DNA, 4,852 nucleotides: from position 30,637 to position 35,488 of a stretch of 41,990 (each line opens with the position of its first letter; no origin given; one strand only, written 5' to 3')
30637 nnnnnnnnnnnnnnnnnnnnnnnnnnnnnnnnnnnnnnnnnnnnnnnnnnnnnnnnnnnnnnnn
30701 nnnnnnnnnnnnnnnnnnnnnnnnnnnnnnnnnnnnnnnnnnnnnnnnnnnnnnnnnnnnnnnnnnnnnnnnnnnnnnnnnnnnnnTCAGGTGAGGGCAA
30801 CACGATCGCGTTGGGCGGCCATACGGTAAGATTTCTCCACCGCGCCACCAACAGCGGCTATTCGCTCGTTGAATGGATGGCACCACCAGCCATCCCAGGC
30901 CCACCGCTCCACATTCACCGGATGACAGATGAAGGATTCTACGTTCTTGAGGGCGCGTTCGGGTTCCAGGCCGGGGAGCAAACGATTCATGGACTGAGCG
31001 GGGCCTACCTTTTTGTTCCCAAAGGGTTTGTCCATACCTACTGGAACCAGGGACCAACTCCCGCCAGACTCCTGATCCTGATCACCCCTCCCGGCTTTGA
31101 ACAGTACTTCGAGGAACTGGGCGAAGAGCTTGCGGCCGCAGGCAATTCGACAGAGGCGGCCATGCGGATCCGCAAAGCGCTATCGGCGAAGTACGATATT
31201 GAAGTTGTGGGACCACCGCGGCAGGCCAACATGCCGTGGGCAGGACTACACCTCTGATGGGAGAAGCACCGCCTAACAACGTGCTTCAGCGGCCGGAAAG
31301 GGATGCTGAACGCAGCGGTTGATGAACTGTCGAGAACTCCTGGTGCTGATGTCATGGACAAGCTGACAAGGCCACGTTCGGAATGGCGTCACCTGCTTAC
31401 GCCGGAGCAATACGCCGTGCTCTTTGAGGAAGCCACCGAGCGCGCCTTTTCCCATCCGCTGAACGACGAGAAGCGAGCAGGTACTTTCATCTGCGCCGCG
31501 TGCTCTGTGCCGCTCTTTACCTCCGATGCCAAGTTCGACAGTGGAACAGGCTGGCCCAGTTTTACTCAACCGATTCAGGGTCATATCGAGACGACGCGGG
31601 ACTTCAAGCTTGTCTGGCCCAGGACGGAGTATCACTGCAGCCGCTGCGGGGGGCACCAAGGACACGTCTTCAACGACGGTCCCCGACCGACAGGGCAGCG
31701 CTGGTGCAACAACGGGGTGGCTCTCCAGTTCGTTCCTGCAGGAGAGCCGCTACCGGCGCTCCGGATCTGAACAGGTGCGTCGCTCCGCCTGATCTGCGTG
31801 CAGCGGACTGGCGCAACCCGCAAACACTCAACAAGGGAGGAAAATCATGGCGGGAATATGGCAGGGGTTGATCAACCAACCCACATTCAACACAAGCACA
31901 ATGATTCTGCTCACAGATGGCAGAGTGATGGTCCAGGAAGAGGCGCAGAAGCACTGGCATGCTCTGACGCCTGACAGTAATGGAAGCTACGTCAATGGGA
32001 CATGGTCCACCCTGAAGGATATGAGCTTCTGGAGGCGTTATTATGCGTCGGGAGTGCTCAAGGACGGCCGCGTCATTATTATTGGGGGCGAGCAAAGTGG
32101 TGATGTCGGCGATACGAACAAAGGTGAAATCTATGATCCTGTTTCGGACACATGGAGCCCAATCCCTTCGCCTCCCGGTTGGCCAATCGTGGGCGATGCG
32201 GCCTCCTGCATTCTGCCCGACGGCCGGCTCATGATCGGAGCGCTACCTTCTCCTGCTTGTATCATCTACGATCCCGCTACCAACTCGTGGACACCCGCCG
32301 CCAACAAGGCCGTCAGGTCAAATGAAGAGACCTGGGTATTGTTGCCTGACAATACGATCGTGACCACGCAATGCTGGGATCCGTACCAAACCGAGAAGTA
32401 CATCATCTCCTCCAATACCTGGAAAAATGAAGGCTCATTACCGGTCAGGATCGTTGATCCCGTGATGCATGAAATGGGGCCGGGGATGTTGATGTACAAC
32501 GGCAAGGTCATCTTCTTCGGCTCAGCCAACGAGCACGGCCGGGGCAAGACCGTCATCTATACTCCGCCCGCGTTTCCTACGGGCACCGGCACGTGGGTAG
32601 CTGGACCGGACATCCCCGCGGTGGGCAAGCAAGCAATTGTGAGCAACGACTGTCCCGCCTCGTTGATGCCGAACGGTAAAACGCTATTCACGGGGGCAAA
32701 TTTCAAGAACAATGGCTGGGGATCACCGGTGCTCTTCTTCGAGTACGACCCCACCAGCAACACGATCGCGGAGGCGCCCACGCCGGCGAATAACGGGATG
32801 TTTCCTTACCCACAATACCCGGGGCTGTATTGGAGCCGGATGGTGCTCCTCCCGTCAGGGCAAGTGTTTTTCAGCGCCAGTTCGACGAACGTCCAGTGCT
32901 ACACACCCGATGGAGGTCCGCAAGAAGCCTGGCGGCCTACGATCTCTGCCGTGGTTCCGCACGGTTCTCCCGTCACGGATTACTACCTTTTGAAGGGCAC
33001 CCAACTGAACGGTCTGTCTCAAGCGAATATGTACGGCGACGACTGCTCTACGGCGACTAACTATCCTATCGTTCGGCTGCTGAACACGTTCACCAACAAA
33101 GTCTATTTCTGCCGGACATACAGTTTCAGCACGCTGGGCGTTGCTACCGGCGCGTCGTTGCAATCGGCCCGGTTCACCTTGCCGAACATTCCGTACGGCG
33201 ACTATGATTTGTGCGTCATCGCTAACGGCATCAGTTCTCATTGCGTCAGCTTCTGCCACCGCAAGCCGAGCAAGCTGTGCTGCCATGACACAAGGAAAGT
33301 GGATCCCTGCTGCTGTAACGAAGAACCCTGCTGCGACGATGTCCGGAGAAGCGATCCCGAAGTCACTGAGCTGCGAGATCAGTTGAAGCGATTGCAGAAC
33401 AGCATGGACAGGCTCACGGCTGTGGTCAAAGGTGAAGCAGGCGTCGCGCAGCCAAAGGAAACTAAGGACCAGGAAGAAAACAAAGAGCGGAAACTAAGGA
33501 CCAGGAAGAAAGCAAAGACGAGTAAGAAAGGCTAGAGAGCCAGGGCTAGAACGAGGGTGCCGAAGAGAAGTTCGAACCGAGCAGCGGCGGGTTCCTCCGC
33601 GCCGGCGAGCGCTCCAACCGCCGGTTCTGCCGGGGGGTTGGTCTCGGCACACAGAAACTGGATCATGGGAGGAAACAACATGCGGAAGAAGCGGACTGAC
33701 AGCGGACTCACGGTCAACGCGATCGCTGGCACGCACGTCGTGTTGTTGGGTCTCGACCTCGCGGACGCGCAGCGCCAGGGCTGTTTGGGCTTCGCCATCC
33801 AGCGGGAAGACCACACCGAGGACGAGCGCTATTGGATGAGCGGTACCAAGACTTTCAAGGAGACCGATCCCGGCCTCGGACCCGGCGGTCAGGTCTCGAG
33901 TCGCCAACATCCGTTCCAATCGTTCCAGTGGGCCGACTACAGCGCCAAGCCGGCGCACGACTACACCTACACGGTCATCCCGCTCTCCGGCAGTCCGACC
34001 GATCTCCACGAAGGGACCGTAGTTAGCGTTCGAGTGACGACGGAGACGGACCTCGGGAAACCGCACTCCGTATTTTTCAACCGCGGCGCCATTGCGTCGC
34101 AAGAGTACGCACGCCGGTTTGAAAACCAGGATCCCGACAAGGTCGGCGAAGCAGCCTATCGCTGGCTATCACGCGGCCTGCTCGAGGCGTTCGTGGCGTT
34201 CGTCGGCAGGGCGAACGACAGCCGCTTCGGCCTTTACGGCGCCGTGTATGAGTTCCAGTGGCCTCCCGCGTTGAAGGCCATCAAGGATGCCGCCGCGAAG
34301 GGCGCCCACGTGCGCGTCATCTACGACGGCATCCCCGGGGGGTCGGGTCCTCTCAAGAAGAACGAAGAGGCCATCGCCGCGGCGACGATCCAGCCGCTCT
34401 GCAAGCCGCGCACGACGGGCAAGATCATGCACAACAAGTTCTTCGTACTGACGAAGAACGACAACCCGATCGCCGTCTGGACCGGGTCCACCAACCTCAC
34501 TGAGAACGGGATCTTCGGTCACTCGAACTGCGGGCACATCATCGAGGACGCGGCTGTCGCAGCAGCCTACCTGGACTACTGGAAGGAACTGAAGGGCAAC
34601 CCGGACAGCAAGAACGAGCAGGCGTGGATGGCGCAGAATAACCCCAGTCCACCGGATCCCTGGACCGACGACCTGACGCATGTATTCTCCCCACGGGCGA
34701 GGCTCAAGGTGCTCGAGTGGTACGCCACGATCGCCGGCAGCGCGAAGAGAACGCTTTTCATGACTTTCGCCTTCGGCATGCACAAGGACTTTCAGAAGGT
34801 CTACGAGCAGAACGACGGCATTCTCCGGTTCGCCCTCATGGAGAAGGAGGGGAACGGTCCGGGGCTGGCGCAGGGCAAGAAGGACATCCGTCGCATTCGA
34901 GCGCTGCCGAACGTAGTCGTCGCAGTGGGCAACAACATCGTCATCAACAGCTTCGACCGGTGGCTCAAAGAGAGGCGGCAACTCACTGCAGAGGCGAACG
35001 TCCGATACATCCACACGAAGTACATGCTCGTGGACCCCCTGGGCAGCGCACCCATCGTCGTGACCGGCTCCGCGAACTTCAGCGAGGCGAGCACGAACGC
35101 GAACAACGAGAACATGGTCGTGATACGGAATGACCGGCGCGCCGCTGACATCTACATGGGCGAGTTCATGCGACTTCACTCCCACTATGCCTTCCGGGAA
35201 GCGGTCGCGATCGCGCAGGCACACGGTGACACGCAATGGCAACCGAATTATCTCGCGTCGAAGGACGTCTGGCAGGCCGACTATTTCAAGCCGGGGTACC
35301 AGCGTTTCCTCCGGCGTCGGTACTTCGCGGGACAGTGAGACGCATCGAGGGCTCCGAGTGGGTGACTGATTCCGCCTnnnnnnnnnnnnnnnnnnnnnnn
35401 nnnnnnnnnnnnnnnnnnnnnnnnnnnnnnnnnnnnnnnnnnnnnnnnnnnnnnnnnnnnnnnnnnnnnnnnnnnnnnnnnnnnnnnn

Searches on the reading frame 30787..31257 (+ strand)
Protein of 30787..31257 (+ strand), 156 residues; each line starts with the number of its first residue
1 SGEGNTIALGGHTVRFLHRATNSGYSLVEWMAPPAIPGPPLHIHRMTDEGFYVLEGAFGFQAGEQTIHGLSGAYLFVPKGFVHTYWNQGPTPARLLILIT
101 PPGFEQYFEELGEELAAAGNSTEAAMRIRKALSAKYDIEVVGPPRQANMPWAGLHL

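Call 3: search_protein_families(library=pfam, proteins=[window:30787-31257:+], max_evalue=0.1)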
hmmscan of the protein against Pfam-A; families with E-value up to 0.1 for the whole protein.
window:30787-31257:+ (156 aa): 7 families
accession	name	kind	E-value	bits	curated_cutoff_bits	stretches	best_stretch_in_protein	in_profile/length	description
PF07883.17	Cupin_2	-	6.4e-11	42.2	27.2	1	38-97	10-68/70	Cupin domain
PF05899.18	Cupin_3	-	0.002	18.2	23.5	1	47-83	25-62/74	EutQ-like cupin domain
PF12973.13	Cupin_7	-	0.007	16.6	27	1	40-85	47-87/105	ChrR Cupin-like domain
PF00190.28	Cupin_1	-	0.011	15.8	22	1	40-99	47-113/151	Cupin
PF02311.25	AraC_binding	-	0.02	15.1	21.1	1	52-116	28-93/135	AraC-like ligand binding domain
PF16867.11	DMSP_lyase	-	0.021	15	27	1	40-92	109-159/162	Dimethlysulfonioproprionate lyase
PF11823.13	Se_S_carrier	-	0.08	12.9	25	0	120-147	7-35/69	Putative Se/S carrier protein-like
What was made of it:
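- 30787..31257 (+): Cupin_2 protein that starts 23 nt after the large gene. It is not conserved with the pair. Pfam Cupin_2 6.4e-11 (call 3).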

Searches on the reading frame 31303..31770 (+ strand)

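Call 75: search_protein_families(library=pfam, proteins=[window:31303-31770:+], max_evalue=0.01)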
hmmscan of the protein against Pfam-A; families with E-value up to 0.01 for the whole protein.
window:31303-31770:+ (155 aa): 1 family
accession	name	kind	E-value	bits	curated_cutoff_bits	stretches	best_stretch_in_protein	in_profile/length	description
PF01641.26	SelR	-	6.2e-45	152.3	24.9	1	32-145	1-116/116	SelR domain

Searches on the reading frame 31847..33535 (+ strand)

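Call 3: search_protein_families(library=pfam, proteins=[window:31847-33535:+], max_evalue=0.1)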
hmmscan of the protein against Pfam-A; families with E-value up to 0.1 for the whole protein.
window:31847-33535:+ (562 aa): 9 families
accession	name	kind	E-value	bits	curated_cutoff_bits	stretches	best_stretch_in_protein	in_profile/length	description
PF01344.31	Kelch_1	-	1.5e-11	44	20.1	1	63-110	1-46/46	Kelch motif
PF13964.12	Kelch_6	-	7.4e-09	35.7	25.3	1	64-110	2-47/50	Kelch motif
PF13418.12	Kelch_4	-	1.7e-07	31.5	21.6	1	63-110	2-48/49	Galactose oxidase, central domain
PF07646.21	Kelch_2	-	6.2e-07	29.5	21.3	1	73-110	11-48/48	Kelch motif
PF25210.1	Kelch_FKB95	-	7.6e-06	26.2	70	1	51-160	68-174/268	FKB95, Kelch-repeats domain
PF24681.1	Kelch_KLHDC2_KLHL20_DRC7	-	0.00011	22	50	1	63-152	103-195/221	KLHDC2/KLHL20/DRC7 Kelch-repeats domain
PF06835.18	LptC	-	0.0025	17.9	21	1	134-218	71-159/175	Lipopolysaccharide-assembly, LptC-related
PF07250.17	Glyoxal_oxid_N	-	0.023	14.4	37.5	1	31-84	87-138/243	Glyoxal oxidase N-terminus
PF24981.1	Beta-prop_ATRN-LZTR1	-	0.051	13.3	50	0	50-109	189-254/289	Attractin/LZTR1 beta-propeller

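Call 4: search_protein_families(library=padloc, proteins=[window:31847-33535:+], max_evalue=0.1)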
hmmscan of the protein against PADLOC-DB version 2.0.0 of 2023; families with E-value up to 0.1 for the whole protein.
window:31847-33535:+ (562 aa): 0 families

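Call 6: search_protein_families(library=ncbifam, proteins=[window:31847-33535:+], max_evalue=0.1)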
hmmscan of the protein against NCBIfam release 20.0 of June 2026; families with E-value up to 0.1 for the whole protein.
window:31847-33535:+ (562 aa): 1 family
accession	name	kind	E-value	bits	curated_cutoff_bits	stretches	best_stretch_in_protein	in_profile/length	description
NF052501.1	RdCuOxGlxASco2837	equivalog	1.8e-05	23.2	800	1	52-107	276-331/645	radical copper oxidase GlxA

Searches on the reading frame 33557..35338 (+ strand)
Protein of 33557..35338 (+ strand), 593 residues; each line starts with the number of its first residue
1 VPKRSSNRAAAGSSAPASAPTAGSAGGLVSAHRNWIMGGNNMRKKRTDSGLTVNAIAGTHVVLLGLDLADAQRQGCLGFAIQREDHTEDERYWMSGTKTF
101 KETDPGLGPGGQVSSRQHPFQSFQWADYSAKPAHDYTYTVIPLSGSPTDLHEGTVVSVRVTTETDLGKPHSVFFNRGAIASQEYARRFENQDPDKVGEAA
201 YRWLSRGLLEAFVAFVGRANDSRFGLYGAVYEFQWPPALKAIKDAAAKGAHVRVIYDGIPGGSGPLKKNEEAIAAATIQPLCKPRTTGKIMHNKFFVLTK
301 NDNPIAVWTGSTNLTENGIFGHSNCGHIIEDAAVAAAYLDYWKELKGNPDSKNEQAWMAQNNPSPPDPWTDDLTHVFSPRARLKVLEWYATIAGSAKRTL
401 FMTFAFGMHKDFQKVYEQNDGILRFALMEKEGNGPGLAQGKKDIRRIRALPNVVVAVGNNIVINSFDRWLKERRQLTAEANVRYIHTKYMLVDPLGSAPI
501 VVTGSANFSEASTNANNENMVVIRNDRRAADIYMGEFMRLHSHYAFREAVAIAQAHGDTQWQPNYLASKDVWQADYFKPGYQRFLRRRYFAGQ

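Call 3: search_protein_families(library=pfam, proteins=[window:33557-35338:+], max_evalue=0.1)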
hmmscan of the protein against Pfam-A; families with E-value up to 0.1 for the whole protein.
window:33557-35338:+ (593 aa): 3 families
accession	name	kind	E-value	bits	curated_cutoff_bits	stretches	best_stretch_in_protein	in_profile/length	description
PF13091.12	PLDc_2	-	6.3e-22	78.3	27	2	228-343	14-129/132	PLD-like domain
PF09565.16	RE_NgoFVII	-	4.4e-06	26.5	23.8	1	291-352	93-155/162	NgoFVII restriction endonuclease N-terminal PLD domain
PF24826.1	SNU71_N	-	0.074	13.4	28.4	0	565-581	9-25/41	SNU71 N-terminal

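Call 4: search_protein_families(library=padloc, proteins=[window:33557-35338:+], max_evalue=0.1)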
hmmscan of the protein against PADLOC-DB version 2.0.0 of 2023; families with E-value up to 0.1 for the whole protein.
window:33557-35338:+ (593 aa): 9 families
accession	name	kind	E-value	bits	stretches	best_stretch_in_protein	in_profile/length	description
PDLC03829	ZacB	-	2e-08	31.6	2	482-531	294-342/586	-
PDLC02588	DrmC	-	7.7e-06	23.7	1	236-346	131-244/256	DrmC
PDLC02614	DrmC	-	1.3e-05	23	1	230-336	41-142/153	DrmC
PDLC02707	PbeA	-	3.7e-05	20.5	1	286-321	132-167/672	PbeA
PDLC02612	DrmC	-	0.00037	18.1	0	220-341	102-220/235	DrmC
PDLC02901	DpdK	-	0.00058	17.6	1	459-532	94-161/173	DpdK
PDLC02608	DrmC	-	0.0019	16.1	1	240-337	48-143/162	DrmC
PDLC02587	DrmC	-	0.0097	12.9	1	474-540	193-255/267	DrmC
PDLC02704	PbeA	-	0.024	11.1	0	289-324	132-165/682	PbeA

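Call 6: search_protein_families(library=ncbifam, proteins=[window:33557-35338:+], max_evalue=0.1)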
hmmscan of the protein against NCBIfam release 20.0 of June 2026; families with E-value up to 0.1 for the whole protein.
window:33557-35338:+ (593 aa): 4 families
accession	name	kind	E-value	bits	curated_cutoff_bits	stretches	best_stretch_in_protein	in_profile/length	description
NF038319.1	DISARM_DrmC_I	equivalog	5.1e-06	26.2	133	1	468-532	170-227/236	DISARM system phospholipase D-like protein DrmC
NF010492.0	PRK13912.1-3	equivalog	7.3e-05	22.4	297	0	485-527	121-159/178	nuclease NucT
NF010491.0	PRK13912.1-2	equivalog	0.012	15.4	225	0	211-257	37-83/180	nuclease NucT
TIGR02164.1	torA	equivalog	0.037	12.1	1465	1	35-113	317-393/824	trimethylamine-N-oxide reductase TorA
